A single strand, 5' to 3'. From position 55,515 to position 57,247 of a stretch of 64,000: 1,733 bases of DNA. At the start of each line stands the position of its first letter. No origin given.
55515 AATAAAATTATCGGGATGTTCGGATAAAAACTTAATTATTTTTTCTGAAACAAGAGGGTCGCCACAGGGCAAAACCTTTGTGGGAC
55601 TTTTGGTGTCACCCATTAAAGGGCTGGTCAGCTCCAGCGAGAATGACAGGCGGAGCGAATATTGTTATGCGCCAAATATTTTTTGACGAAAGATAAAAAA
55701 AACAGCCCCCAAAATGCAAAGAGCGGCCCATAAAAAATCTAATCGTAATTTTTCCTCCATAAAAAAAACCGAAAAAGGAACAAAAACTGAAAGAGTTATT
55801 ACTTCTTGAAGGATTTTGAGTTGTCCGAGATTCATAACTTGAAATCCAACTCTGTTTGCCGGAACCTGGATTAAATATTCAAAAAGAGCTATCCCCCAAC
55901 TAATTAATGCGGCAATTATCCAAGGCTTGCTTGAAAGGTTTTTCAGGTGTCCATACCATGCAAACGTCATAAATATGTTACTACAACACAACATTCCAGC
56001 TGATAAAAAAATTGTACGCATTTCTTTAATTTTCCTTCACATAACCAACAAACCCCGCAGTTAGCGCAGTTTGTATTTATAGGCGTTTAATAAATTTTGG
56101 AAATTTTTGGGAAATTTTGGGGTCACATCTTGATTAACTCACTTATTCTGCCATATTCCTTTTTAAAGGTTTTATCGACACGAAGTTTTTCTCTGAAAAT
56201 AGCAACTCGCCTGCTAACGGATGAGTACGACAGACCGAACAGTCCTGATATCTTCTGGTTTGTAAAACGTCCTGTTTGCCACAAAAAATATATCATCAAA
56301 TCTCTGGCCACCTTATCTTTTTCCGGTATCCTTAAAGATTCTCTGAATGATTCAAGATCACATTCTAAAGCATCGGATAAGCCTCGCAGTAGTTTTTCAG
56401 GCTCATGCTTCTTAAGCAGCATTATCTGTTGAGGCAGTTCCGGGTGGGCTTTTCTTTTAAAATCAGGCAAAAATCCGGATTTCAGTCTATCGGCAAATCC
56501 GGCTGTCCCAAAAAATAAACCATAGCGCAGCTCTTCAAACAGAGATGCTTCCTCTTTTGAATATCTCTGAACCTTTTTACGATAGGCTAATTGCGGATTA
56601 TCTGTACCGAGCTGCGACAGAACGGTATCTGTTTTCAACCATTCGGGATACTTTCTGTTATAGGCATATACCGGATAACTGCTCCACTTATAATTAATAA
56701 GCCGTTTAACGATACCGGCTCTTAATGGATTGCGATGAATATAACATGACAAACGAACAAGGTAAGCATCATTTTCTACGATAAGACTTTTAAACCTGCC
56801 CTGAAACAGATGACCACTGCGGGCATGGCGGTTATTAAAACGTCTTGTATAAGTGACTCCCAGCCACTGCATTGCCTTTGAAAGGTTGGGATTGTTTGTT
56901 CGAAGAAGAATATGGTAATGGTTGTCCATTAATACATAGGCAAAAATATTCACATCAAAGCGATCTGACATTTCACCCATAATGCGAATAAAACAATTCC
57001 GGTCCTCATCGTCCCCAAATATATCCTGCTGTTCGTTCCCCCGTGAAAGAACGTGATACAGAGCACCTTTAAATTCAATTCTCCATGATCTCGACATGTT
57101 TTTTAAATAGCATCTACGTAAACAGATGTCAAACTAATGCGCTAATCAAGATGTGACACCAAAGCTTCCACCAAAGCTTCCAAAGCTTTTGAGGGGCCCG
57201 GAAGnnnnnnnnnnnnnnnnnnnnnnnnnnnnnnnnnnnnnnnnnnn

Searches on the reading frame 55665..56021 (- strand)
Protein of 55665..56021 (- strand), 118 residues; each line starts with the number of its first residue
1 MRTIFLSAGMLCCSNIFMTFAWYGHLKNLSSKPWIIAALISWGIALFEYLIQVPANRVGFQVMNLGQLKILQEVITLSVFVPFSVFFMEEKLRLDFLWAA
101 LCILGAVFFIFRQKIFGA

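Call 78: search_protein_families(library=pfam, proteins=[window:55665-56021:-], max_evalue=0.001)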
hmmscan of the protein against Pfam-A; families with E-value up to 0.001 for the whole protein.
window:55665-56021:- (118 aa): 1 family
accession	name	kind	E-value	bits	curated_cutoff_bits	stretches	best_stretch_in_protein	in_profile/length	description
PF04342.18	DMT_6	-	1.4e-45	154.3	25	1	9-111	3-104/104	Putative member of DMT superfamily (DUF486)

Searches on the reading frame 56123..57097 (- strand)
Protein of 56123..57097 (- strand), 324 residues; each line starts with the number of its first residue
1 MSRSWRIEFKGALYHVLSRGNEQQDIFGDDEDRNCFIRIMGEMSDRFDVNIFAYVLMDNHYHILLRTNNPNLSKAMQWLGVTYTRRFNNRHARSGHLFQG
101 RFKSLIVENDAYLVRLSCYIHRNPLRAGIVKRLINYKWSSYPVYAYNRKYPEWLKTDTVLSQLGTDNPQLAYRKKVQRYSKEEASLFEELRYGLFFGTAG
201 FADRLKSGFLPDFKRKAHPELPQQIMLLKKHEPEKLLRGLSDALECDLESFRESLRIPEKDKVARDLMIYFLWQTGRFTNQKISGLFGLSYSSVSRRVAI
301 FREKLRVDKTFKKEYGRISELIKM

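Call 78: search_protein_families(library=pfam, proteins=[window:56123-57097:-], max_evalue=0.001)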
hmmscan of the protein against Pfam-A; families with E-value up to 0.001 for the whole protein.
window:56123-57097:- (324 aa): 1 family
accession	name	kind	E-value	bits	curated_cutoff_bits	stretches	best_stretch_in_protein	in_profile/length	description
PF01797.21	Y1_Tnp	-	1.6e-13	51.2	23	1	12-122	5-120/121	Transposase IS200 like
